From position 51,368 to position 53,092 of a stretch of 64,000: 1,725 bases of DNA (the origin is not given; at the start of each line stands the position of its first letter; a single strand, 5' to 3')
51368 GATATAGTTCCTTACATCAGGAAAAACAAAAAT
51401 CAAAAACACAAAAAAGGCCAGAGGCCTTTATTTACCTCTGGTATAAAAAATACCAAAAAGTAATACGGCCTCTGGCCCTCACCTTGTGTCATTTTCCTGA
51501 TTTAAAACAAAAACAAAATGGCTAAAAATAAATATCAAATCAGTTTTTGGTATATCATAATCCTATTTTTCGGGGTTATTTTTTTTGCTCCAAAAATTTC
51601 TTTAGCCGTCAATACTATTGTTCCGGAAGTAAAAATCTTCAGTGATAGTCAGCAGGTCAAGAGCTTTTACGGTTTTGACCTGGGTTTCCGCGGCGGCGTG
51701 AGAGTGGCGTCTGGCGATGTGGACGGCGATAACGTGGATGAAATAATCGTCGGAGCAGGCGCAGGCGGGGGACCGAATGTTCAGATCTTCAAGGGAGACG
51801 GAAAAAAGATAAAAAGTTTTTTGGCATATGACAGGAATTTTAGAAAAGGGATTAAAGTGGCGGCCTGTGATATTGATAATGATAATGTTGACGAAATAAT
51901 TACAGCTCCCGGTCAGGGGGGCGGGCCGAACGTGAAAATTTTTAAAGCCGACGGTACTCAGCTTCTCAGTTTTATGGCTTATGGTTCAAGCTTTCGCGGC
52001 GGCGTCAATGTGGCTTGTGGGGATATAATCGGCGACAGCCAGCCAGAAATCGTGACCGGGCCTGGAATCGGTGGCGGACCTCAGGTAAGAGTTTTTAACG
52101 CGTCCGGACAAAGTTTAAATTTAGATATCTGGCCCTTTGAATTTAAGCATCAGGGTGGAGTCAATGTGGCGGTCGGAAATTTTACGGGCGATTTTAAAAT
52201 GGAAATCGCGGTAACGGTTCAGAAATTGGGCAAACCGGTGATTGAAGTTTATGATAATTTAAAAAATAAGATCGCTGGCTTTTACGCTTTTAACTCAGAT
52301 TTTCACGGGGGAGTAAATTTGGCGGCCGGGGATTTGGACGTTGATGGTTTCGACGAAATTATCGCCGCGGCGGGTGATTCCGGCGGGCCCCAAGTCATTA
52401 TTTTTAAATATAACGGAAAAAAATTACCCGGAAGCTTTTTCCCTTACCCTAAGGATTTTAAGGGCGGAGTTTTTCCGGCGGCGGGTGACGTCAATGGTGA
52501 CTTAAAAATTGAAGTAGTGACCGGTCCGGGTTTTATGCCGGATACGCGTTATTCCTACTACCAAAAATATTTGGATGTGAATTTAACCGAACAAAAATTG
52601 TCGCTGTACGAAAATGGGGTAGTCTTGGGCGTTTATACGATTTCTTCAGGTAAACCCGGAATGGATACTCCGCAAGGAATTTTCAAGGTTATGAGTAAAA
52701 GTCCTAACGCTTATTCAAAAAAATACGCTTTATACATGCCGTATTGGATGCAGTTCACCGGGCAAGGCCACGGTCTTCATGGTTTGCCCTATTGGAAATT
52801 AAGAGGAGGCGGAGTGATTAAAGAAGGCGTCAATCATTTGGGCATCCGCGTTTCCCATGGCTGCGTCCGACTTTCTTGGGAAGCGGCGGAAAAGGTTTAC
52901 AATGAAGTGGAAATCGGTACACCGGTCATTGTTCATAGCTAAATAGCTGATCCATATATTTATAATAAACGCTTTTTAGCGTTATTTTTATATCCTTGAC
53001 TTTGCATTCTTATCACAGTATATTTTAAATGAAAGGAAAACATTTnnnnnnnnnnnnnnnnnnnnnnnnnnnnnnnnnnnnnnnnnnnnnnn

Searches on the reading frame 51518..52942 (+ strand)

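Call 3: search_protein_families(library=pfam, proteins=[window:51518-52942:+], max_evalue=0.01)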
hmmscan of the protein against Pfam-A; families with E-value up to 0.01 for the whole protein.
window:51518-52942:+ (474 aa): 3 families
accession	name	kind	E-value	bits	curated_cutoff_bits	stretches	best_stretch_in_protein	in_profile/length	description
PF03734.19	YkuD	-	8.3e-24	85.3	23.4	1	350-472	2-146/146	L,D-transpeptidase catalytic domain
PF13517.12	FG-GAP_3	-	2.7e-12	47.5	26.9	3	272-334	1-60/61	FG-GAP-like repeat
PF01839.29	FG-GAP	-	1.9e-10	40.8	22.1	1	60-85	2-27/37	FG-GAP repeat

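Call 4: search_protein_families(library=ncbifam, proteins=[window:51518-52942:+], max_evalue=0.01)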
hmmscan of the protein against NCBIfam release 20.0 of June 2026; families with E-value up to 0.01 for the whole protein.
window:51518-52942:+ (474 aa): 6 families
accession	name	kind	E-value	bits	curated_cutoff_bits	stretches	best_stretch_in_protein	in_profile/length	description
NF004785.0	PRK06132.1-2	subfamily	1.1e-20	74.2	169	1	354-472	67-171/353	hypothetical protein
NF004787.0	PRK06132.1-4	equivalog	1.6e-14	53.5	409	1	354-465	62-159/347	hypothetical protein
NF009120.0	PRK12472.1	subfamily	6.3e-12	45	369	1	354-472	58-162/508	hypothetical protein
NF004786.0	PRK06132.1-3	equivalog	1.4e-11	43.9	329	1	357-472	36-138/418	hypothetical protein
NF047955.1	TransPepLdtE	equivalog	1.2e-05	24.6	480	0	439-472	199-232/322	L,D-transpeptidase LdtE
NF007612.0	PRK10260.1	equivalog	0.0043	16.1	583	1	441-470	202-231/306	L,D-transpeptidase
